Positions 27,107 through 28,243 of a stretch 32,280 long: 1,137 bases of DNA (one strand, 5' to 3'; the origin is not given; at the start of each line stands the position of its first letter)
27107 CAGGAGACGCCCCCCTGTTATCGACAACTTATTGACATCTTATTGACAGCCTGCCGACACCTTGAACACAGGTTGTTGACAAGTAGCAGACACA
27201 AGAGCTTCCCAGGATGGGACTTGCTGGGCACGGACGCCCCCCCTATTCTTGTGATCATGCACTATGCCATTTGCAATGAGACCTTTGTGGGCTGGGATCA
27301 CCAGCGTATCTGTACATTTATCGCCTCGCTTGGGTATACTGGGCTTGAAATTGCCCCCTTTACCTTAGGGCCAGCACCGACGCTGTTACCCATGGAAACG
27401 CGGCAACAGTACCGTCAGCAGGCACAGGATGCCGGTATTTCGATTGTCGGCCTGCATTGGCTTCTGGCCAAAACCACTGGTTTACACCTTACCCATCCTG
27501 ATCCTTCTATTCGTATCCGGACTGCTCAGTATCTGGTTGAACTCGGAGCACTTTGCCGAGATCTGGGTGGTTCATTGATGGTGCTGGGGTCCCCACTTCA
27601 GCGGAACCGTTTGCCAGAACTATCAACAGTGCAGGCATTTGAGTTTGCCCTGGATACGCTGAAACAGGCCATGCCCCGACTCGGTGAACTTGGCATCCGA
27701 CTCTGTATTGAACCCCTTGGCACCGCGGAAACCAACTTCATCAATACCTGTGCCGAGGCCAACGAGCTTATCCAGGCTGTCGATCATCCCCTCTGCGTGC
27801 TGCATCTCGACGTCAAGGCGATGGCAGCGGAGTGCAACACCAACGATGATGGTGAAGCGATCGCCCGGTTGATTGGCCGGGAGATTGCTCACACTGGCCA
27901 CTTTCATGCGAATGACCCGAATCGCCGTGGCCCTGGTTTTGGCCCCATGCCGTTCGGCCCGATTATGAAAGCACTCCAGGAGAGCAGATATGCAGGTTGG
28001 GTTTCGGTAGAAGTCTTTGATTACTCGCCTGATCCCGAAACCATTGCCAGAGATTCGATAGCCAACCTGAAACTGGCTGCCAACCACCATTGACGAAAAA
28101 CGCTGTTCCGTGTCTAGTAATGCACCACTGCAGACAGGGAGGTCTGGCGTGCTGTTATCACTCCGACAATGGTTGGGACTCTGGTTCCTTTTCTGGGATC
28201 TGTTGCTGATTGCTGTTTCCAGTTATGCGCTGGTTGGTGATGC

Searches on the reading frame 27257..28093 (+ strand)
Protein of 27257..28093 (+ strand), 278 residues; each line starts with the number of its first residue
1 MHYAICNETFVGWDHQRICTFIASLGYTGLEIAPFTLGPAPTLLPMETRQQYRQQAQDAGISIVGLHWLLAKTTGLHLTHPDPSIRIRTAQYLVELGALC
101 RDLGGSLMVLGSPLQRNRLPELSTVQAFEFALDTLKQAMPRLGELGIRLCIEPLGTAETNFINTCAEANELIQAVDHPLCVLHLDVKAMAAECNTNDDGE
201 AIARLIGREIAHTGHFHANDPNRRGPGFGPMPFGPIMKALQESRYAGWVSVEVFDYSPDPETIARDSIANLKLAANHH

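Call 17: find_encoding_contigs(protein=window:27257-28093:+, flank=10000, max_places=10)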
Protein window:27257-28093:+ (278 aa): no gene with exactly this product is on record in the collection.

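Call 18: search_protein_families(library=pfam, proteins=[window:27257-28093:+])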
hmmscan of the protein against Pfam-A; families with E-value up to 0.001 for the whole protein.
window:27257-28093:+ (278 aa): 1 family
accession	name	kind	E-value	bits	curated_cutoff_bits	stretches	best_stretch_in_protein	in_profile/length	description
PF01261.30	AP_endonuc_2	-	1.4e-36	126.9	31.1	1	21-272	3-247/249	Xylose isomerase-like TIM barrel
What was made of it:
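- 27257..28093 (+): The regulated gene: a 278-aa xylose-isomerase-like TIM-barrel protein (AP_endonuc_2), a distant relative of ketose 3-epimerases. Pfam PF01261, E = 1.4e-36 (call 18).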

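Call 19: find_homologous_proteins(query=window:27257-28093:+, max_evalue=1e-20)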
Query window:27257-28093:+ (278 aa): 7998 proteins with E <= 1e-20 among 8000 candidates; the best 120 are listed.
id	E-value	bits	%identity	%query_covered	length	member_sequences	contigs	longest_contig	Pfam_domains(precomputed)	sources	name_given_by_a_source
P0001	5.1e-187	638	99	100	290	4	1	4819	PF01261.31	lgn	-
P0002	7.0e-159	546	85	99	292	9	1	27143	PF01261.31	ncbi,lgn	-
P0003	1.1e-150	519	81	99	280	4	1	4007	PF01261.31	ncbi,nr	ncbi:MAG TPA: sugar phosphate isomerase/epimerase family protein [Gemmatales bacterium]|nr:sugar pho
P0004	2.4e-149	514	81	99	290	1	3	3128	PF01261.31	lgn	-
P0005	9.6e-148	509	80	98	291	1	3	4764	PF01261.31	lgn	-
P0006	8.8e-145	499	78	98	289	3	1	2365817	PF01261.31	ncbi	ncbi:MAG: sugar phosphate isomerase/epimerase family protein [Gemmatales bacterium]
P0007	3.3e-144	498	77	100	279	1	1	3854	PF01261.31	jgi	jgi:sugar phosphate isomerase/epimerase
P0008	2.1e-142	492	77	98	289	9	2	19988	PF01261.31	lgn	-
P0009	3.6e-142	491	78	99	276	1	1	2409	PF01261.31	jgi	jgi:sugar phosphate isomerase/epimerase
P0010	7.8e-142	490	75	98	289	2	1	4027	PF01261.31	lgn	-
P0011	4.2e-141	487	75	99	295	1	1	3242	PF01261.31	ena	-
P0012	1.4e-140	486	76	98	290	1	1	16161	PF01261.31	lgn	-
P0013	1.3e-139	482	76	99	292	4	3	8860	PF01261.31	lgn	-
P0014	3.3e-138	478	73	100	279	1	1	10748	PF01261.31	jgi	jgi:sugar phosphate isomerase/epimerase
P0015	6.0e-138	477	76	98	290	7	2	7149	PF01261.31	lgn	-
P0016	6.3e-138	477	74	99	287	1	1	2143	PF01261.31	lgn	-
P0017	1.4e-137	476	74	98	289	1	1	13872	PF01261.31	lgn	-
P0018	4.1e-137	474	75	99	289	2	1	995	PF01261.31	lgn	-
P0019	1.8e-135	469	74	99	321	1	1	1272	PF01261.31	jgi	jgi:sugar phosphate isomerase/epimerase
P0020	4.4e-131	455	72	98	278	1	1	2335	PF01261.31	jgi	jgi:sugar phosphate isomerase/epimerase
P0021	1.4e-130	453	71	98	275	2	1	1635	PF01261.31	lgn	-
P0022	3.9e-130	451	70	98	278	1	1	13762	PF01261.31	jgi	jgi:sugar phosphate isomerase/epimerase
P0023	2.0e-128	446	70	98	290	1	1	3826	PF01261.31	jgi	jgi:sugar phosphate isomerase/epimerase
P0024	2.1e-128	446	68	98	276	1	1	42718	PF01261.31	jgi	jgi:sugar phosphate isomerase/epimerase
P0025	4.4e-126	438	71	98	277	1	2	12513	PF01261.31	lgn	-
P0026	3.0e-123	429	69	98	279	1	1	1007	PF01261.31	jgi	jgi:sugar phosphate isomerase/epimerase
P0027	3.5e-123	429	68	98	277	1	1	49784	PF01261.31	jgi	jgi:sugar phosphate isomerase/epimerase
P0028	2.3e-121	423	67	98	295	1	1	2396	PF01261.31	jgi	jgi:sugar phosphate isomerase/epimerase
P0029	2.6e-109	383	72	83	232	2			PF01261.31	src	-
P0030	6.9e-106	372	61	98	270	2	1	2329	PF01261.31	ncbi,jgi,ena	jgi:sugar phosphate isomerase/epimerase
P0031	7.7e-106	372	61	99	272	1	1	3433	PF01261.31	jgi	jgi:sugar phosphate isomerase/epimerase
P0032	4.1e-105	369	60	99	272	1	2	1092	PF01261.31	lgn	-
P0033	8.6e-105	368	60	98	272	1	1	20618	PF01261.31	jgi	jgi:sugar phosphate isomerase/epimerase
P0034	3.5e-104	366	59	99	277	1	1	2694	PF01261.31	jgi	jgi:sugar phosphate isomerase/epimerase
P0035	4.4e-104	366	60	98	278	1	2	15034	PF01261.31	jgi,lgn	jgi:sugar phosphate isomerase/epimerase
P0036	5.7e-104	366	59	99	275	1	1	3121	PF01261.31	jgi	jgi:sugar phosphate isomerase/epimerase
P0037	8.1e-104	365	60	98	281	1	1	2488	PF01261.31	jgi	jgi:sugar phosphate isomerase/epimerase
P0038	9.2e-104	365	60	98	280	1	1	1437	PF01261.31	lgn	-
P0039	1.2e-103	365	61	98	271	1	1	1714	PF01261.31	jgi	jgi:sugar phosphate isomerase/epimerase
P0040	1.3e-103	364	61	99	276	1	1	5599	PF01261.31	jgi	jgi:sugar phosphate isomerase/epimerase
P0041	1.6e-103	364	60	99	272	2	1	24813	PF01261.31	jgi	jgi:sugar phosphate isomerase/epimerase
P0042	2.3e-103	364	60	99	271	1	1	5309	PF01261.31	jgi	jgi:sugar phosphate isomerase/epimerase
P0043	2.4e-103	364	60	99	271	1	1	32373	PF01261.31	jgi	jgi:sugar phosphate isomerase/epimerase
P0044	2.4e-103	364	60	98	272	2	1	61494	PF01261.31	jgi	jgi:sugar phosphate isomerase/epimerase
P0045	2.4e-103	364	59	99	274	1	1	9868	PF01261.31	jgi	jgi:sugar phosphate isomerase/epimerase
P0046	2.4e-103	364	61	98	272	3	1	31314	PF01261.31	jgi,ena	jgi:sugar phosphate isomerase/epimerase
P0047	2.7e-103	363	60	98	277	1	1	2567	PF01261.31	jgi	jgi:sugar phosphate isomerase/epimerase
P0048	7.1e-103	362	60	98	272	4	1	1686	PF01261.31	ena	-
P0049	8.1e-103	362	60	98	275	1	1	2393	PF01261.31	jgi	jgi:sugar phosphate isomerase/epimerase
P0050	8.3e-103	362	60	98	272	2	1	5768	PF01261.31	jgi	jgi:sugar phosphate isomerase/epimerase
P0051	9.5e-103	362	62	98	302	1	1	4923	PF01261.31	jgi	jgi:sugar phosphate isomerase/epimerase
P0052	1.7e-102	361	60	98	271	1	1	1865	PF01261.31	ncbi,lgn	-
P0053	1.9e-102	361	60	98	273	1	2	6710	PF01261.31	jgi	jgi:sugar phosphate isomerase/epimerase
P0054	2.0e-102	360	60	99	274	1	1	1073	PF01261.31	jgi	jgi:sugar phosphate isomerase/epimerase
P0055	2.4e-102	360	59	98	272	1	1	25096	PF01261.31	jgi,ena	jgi:sugar phosphate isomerase/epimerase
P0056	2.7e-102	360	58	98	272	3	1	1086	PF01261.31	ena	-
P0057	2.8e-102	360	61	98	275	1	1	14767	PF01261.31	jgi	jgi:sugar phosphate isomerase/epimerase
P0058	2.8e-102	360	60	98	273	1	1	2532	PF01261.31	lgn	-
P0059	3.1e-102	360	60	98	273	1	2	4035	PF01261.31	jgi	jgi:sugar phosphate isomerase/epimerase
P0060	3.7e-102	360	58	99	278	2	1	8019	PF01261.31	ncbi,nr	ncbi:MAG TPA: sugar phosphate isomerase/epimerase family protein [Gemmataceae bacterium]|nr:sugar ph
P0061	5.0e-102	359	60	98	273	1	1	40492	PF01261.31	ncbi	-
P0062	5.4e-102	359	60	99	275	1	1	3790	PF01261.31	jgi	jgi:sugar phosphate isomerase/epimerase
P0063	5.4e-102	359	57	98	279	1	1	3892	PF01261.31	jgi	jgi:sugar phosphate isomerase/epimerase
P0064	5.4e-102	359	61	98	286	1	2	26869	PF01261.31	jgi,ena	jgi:sugar phosphate isomerase/epimerase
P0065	6.8e-102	359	59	100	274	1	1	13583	PF01261.31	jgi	jgi:sugar phosphate isomerase/epimerase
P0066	7.1e-102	359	60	98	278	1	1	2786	PF01261.31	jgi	jgi:sugar phosphate isomerase/epimerase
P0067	7.6e-102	359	59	98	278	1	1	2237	PF01261.31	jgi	jgi:sugar phosphate isomerase/epimerase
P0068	7.8e-102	359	60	98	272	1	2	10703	PF01261.31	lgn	-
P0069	8.2e-102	358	60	98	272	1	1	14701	PF01261.31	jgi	jgi:sugar phosphate isomerase/epimerase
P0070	8.8e-102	358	60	99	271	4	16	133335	PF01261.31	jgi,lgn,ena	-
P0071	1.0e-101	358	59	98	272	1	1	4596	PF01261.31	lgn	-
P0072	1.1e-101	358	59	98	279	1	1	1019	PF01261.31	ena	-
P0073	1.1e-101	358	60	98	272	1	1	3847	PF01261.31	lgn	-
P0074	1.2e-101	358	60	98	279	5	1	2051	PF01261.31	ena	-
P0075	1.4e-101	358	59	99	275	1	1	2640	PF01261.31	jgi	jgi:sugar phosphate isomerase/epimerase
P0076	1.6e-101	358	60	98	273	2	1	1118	PF01261.31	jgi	-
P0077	1.6e-101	358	60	98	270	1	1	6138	PF01261.31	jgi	jgi:sugar phosphate isomerase/epimerase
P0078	1.6e-101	358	59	99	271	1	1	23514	PF01261.31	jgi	jgi:sugar phosphate isomerase/epimerase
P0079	1.6e-101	358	58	98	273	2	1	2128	PF01261.31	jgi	jgi:sugar phosphate isomerase/epimerase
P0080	1.7e-101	357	60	98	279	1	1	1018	PF01261.31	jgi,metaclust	metaclust:\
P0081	1.7e-101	357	59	99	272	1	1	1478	PF01261.31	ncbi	-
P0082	1.7e-101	357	57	99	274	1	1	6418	PF01261.31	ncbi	-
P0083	2.5e-101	357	59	98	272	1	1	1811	PF01261.31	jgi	jgi:sugar phosphate isomerase/epimerase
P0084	2.6e-101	357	58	98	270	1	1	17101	PF01261.31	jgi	jgi:sugar phosphate isomerase/epimerase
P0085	2.7e-101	357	60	98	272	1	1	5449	PF01261.31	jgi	jgi:sugar phosphate isomerase/epimerase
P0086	2.7e-101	357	58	98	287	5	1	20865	PF01261.31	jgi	jgi:sugar phosphate isomerase/epimerase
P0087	2.9e-101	357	59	98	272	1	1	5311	PF01261.31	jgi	jgi:sugar phosphate isomerase/epimerase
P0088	2.9e-101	357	59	98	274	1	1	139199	PF01261.31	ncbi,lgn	ncbi:MAG: sugar phosphate isomerase/epimerase family protein [Gemmataceae bacterium]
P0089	3.0e-101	357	59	98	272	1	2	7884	PF01261.31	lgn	-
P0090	3.0e-101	357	59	98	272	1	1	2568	PF01261.31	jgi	jgi:sugar phosphate isomerase/epimerase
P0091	3.0e-101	357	59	98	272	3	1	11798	PF01261.31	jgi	jgi:sugar phosphate isomerase/epimerase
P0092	3.1e-101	357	60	99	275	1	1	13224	PF01261.31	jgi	jgi:sugar phosphate isomerase/epimerase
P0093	3.2e-101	357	61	98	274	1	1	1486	PF01261.31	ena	-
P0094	3.4e-101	356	60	98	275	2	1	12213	PF01261.31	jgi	jgi:sugar phosphate isomerase/epimerase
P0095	3.6e-101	356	60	98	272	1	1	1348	PF01261.31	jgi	jgi:sugar phosphate isomerase/epimerase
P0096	4.2e-101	356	59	99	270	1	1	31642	PF01261.31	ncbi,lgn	-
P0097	4.2e-101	356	61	98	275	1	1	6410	PF01261.31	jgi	jgi:sugar phosphate isomerase/epimerase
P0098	4.5e-101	356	58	98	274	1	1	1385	PF01261.31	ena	-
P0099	6.2e-101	356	58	99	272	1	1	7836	PF01261.31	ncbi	ncbi:MAG: sugar phosphate isomerase/epimerase family protein [Gemmataceae bacterium]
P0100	6.3e-101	356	59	98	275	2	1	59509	PF01261.31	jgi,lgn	-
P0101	6.5e-101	356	59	100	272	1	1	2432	PF01261.31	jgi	jgi:sugar phosphate isomerase/epimerase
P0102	7.0e-101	355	59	99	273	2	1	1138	PF01261.31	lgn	-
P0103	7.2e-101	355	60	98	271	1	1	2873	PF01261.31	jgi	jgi:sugar phosphate isomerase/epimerase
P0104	7.3e-101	355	60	96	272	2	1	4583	PF01261.31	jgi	jgi:sugar phosphate isomerase/epimerase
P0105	8.1e-101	355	58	100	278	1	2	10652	PF01261.31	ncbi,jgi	jgi:sugar phosphate isomerase/epimerase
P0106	8.5e-101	355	60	99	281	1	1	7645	PF01261.31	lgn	-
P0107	8.6e-101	355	58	99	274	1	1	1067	PF01261.31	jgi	jgi:sugar phosphate isomerase/epimerase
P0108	9.6e-101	355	59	98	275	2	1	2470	PF01261.31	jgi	-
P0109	9.8e-101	355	59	99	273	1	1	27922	PF01261.31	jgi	jgi:sugar phosphate isomerase/epimerase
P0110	1.0e-100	355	59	98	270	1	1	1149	PF01261.31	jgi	jgi:sugar phosphate isomerase/epimerase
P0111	1.1e-100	355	59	98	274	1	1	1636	PF01261.31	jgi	jgi:sugar phosphate isomerase/epimerase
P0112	1.2e-100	355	61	98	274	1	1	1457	PF01261.31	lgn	-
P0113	1.3e-100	355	59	99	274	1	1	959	PF01261.31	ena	-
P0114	1.5e-100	354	58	98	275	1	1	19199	PF01261.31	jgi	jgi:sugar phosphate isomerase/epimerase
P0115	1.5e-100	354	61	99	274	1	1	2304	PF01261.31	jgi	jgi:sugar phosphate isomerase/epimerase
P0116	1.5e-100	354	59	98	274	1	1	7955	PF01261.31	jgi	jgi:sugar phosphate isomerase/epimerase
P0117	1.5e-100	354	59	100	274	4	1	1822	PF01261.31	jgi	jgi:sugar phosphate isomerase/epimerase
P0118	1.5e-100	354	60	98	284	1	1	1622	PF01261.31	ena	-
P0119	1.5e-100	354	58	98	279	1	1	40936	PF01261.31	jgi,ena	jgi:sugar phosphate isomerase/epimerase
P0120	1.8e-100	354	58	98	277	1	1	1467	PF01261.31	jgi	jgi:sugar phosphate isomerase/epimerase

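Call 20: find_encoding_contigs(protein=P0001, flank=5000, max_places=3)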
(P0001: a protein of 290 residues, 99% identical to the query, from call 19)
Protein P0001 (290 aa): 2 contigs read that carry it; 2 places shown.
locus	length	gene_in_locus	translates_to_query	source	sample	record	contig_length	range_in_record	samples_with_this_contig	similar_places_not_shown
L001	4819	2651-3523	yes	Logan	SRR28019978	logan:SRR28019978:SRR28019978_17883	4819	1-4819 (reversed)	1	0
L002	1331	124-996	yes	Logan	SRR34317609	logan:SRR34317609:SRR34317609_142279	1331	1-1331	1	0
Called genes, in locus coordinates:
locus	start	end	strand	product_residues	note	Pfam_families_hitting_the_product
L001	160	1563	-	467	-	PF09423:PhoD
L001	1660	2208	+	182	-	PF08534:Redoxin, PF00255:GSHPx, PF00578:AhpC-TSA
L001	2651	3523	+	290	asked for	PF01261:AP_endonuc_2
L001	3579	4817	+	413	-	?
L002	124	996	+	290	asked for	PF01261:AP_endonuc_2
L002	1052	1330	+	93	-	?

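Call 21: find_encoding_contigs(protein=P0002, flank=6000, max_places=3)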
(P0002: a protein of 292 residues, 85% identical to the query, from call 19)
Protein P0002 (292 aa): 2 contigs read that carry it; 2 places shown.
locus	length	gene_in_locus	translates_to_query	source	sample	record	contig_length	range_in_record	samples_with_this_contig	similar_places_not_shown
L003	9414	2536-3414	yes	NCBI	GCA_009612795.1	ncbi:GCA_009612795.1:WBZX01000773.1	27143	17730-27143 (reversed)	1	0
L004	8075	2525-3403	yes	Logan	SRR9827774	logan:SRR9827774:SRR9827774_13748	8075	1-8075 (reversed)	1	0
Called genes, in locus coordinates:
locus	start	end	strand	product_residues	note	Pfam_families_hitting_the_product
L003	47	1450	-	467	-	PF09423:PhoD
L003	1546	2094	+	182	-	PF08534:Redoxin (weak), PF00255:GSHPx, PF00578:AhpC-TSA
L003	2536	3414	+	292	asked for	PF01261:AP_endonuc_2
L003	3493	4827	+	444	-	PF13727:CoA_binding_3, PF02397:Bac_transf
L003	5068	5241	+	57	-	-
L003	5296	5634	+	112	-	-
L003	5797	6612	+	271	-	PF00578:AhpC-TSA (faint)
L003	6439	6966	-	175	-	-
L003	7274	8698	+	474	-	PF10396:TrmE_N, PF12631:MnmE_helical, PF01926:MMR_HSR1, PF02421:FeoB_N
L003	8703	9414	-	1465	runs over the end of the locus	PF01835:MG2 (weak)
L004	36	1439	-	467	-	PF09423:PhoD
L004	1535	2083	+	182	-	PF08534:Redoxin (weak), PF00255:GSHPx, PF00578:AhpC-TSA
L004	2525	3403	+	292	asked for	PF01261:AP_endonuc_2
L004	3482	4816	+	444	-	PF13727:CoA_binding_3, PF02397:Bac_transf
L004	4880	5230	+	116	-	-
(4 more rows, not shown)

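Call 22: find_encoding_contigs(protein=P0006, flank=6000, max_places=3)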
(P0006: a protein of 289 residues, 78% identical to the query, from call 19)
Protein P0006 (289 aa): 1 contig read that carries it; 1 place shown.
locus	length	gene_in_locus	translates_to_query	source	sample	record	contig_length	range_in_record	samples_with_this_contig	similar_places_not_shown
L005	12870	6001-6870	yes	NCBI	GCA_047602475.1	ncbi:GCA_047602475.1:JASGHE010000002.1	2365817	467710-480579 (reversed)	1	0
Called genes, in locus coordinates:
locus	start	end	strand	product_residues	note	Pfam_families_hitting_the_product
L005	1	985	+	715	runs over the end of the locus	PF12796:Ank_2, PF13606:Ank_3 (faint), PF13637:Ank_4 (faint), PF13857:Ank_5 (faint), PF00023:Ank (weak), PF01011:PQQ (faint), PF13360:PQQ_2, PF13570:Beta-prop_ACSF4 (weak)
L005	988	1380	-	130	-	-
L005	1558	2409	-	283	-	-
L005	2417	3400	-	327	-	PF00579:tRNA-synt_1b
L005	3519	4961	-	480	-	PF09423:PhoD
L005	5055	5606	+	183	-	PF08534:Redoxin (faint), PF00255:GSHPx, PF00578:AhpC-TSA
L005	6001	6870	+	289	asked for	PF01261:AP_endonuc_2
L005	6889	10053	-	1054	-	PF00989:PAS, PF08447:PAS_3, PF08448:PAS_4, PF13426:PAS_9, PF08447:PAS_3 (weak), PF00989:PAS (weak), PF02518:HATPase_c, PF00072:Response_reg, +2 more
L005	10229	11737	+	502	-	PF00171:Aldedh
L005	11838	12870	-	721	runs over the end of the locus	PF00009:GTP_EFTU, PF03144:GTP_EFTU_D2 (weak), PF22042:EF-G_D2, PF14492:EFG_III, PF16658:RF3_C (weak), PF03764:EFG_IV, PF00679:EFG_C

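Call 23: find_encoding_contigs(protein=P0008, flank=6000, max_places=3)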
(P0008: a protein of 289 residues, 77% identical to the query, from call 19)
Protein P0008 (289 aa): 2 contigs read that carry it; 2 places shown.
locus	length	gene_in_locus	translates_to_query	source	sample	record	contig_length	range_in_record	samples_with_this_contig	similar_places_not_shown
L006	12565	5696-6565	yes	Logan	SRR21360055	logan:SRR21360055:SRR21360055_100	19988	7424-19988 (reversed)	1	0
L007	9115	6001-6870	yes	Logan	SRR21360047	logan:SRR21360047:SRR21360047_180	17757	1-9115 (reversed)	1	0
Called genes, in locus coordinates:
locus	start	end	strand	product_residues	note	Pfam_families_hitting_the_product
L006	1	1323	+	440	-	?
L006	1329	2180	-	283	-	-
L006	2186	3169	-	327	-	PF00579:tRNA-synt_1b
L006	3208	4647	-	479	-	PF09423:PhoD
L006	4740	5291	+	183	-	PF00255:GSHPx, PF00578:AhpC-TSA, PF08534:Redoxin (weak)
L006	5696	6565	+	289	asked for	PF01261:AP_endonuc_2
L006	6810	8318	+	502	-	PF00171:Aldedh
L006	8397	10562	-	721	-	PF00009:GTP_EFTU, PF03144:GTP_EFTU_D2 (weak), PF22042:EF-G_D2, PF14492:EFG_III, PF16658:RF3_C (weak), PF03764:EFG_IV, PF00679:EFG_C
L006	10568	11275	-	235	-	PF00977:His_biosynth, PF01207:Dus (faint), PF03060:NMO (faint), PF02581:TMP-TENI (faint)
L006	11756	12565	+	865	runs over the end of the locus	PF03572:Peptidase_S41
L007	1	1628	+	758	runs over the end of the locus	PF12796:Ank_2, PF13606:Ank_3 (faint), PF13637:Ank_4 (weak), PF13857:Ank_5 (faint), PF00023:Ank (weak), PF01011:PQQ (faint), PF13360:PQQ_2, PF13570:Beta-prop_ACSF4 (weak)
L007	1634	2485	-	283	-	-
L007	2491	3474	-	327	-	PF00579:tRNA-synt_1b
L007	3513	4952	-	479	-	PF09423:PhoD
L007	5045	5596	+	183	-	PF00255:GSHPx, PF00578:AhpC-TSA, PF08534:Redoxin (weak)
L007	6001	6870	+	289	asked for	PF01261:AP_endonuc_2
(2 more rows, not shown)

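Call 34: find_related_loci(query=window:27257-28093:+, collection=metagenome_contigs, flank=3000)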
Query window:27257-28093:+ (278 aa) in metagenome_contigs; peptide patterns used: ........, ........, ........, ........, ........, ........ (x = any residue, [..] = any of these).
306 stretches matched a pattern; 64 encode a relative of the query (tblastn E <= 1e-3); 64 distinct loci.
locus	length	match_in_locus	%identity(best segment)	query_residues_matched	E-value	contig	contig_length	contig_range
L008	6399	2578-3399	85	1-274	2e-162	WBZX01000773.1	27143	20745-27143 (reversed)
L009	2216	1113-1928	77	1-272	1e-156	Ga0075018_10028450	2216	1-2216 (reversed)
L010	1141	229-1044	71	1-272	3e-145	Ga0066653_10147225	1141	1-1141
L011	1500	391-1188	59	1-272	6e-111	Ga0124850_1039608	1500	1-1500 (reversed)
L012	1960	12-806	56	2-272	7e-105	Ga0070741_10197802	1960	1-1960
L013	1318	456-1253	54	1-272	9e-101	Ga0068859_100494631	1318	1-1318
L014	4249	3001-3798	54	1-272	6e-93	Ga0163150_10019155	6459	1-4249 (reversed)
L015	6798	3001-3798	54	1-272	9e-93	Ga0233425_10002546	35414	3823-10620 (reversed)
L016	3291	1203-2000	53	1-272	3e-93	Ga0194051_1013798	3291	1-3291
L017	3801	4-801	54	1-272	4e-92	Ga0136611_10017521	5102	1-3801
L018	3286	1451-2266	52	1-277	1e-92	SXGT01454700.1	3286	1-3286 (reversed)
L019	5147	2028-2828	53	1-272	5e-91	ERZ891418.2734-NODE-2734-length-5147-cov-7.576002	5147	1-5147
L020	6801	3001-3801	52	1-272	4e-91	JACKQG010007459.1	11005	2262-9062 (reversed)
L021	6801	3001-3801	53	1-272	3e-89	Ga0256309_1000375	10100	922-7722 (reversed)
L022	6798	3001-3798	53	1-272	7e-89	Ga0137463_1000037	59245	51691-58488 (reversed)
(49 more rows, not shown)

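Call 37: find_encoding_contigs(protein=P0012, flank=4000, max_places=2)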
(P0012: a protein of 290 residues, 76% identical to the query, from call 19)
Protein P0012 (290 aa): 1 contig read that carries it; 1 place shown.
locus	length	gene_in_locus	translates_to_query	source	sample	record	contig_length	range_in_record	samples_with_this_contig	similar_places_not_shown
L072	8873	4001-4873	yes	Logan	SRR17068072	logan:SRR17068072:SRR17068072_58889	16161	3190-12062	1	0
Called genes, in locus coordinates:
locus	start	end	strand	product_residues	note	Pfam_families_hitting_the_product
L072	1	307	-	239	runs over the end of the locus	-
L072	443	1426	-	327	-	PF00579:tRNA-synt_1b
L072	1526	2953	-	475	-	PF09423:PhoD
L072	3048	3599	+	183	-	PF08534:Redoxin (weak), PF00255:GSHPx, PF00578:AhpC-TSA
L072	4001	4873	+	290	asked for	PF01261:AP_endonuc_2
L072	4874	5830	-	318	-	PF13793:Pribosyltran_N, PF00156:Pribosyltran, PF14572:Pribosyl_synth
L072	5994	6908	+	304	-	PF01913:FTR, PF02741:FTR_C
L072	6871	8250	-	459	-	-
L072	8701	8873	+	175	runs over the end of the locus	PF04542:Sigma70_r2 (weak), PF08281:Sigma70_r4_2, PF04545:Sigma70_r4 (weak)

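Call 38: find_encoding_contigs(protein=P0014, flank=4000, max_places=2)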
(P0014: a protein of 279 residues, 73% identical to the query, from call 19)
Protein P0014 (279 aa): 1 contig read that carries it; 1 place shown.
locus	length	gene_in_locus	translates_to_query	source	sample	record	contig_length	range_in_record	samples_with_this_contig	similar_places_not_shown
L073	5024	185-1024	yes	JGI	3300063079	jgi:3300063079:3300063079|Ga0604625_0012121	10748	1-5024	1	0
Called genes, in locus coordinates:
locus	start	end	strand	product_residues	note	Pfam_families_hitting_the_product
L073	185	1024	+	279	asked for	PF01261:AP_endonuc_2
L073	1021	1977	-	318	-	PF13793:Pribosyltran_N, PF00156:Pribosyltran (weak), PF14572:Pribosyl_synth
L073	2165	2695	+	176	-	-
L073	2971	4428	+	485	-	PF13485:Peptidase_MA_2 (weak)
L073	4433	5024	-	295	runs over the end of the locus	PF02673:BacA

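Call 39: find_encoding_contigs(protein=P0022, flank=4000, max_places=2)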
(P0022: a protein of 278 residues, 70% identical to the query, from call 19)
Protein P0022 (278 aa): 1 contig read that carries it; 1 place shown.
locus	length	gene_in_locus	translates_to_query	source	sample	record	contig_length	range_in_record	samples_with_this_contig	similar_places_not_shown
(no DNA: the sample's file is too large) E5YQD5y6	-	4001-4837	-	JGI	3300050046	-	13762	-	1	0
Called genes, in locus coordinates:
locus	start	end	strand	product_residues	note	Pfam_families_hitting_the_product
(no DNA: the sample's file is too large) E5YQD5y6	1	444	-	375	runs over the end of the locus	PF11369:DUF3160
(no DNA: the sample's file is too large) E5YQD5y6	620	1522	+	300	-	PF03976:PPK2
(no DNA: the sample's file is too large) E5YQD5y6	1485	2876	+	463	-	PF04734:Ceramidase_alk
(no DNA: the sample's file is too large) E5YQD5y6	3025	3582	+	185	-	PF08534:Redoxin (weak), PF00255:GSHPx, PF00578:AhpC-TSA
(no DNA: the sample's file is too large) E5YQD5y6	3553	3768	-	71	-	-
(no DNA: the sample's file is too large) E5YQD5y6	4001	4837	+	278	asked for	PF01261:AP_endonuc_2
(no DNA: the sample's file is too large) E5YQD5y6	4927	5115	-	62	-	-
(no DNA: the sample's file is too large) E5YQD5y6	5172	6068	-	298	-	-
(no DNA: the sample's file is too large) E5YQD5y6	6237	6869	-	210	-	-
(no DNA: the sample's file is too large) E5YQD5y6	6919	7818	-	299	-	-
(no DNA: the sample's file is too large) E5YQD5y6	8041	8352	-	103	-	PF12797:Fer4_2 (faint), PF12837:Fer4_6 (faint), PF12838:Fer4_7 (weak), PF13187:Fer4_9 (weak), PF13484:Fer4_16 (faint), PF00037:Fer4, PF13237:Fer4_10 (weak)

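Call 40: find_encoding_contigs(protein=P0024, flank=4000, max_places=2)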
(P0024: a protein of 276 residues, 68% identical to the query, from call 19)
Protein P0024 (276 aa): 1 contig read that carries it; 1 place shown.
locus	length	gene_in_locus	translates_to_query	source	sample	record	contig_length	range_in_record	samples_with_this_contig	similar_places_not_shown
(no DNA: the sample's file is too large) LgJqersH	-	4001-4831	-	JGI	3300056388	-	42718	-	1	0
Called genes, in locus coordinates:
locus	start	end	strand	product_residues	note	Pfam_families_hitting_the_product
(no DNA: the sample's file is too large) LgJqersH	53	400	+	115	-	PF02482:Ribosomal_S30AE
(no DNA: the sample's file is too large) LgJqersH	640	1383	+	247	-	PF11181:YflT (weak), PF09557:DUF2382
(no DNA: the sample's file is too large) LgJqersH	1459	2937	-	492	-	PF09423:PhoD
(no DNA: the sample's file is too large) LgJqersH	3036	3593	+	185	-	PF08534:Redoxin (weak), PF00255:GSHPx, PF00578:AhpC-TSA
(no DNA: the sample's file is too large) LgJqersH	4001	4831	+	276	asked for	PF01261:AP_endonuc_2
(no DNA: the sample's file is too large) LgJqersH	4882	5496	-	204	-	PF00081:Sod_Fe_N, PF02777:Sod_Fe_C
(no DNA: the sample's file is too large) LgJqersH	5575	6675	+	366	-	PF00144:Beta-lactamase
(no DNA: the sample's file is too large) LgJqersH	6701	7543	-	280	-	PF01261:AP_endonuc_2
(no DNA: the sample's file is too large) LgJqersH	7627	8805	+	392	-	PF01152:Bac_globin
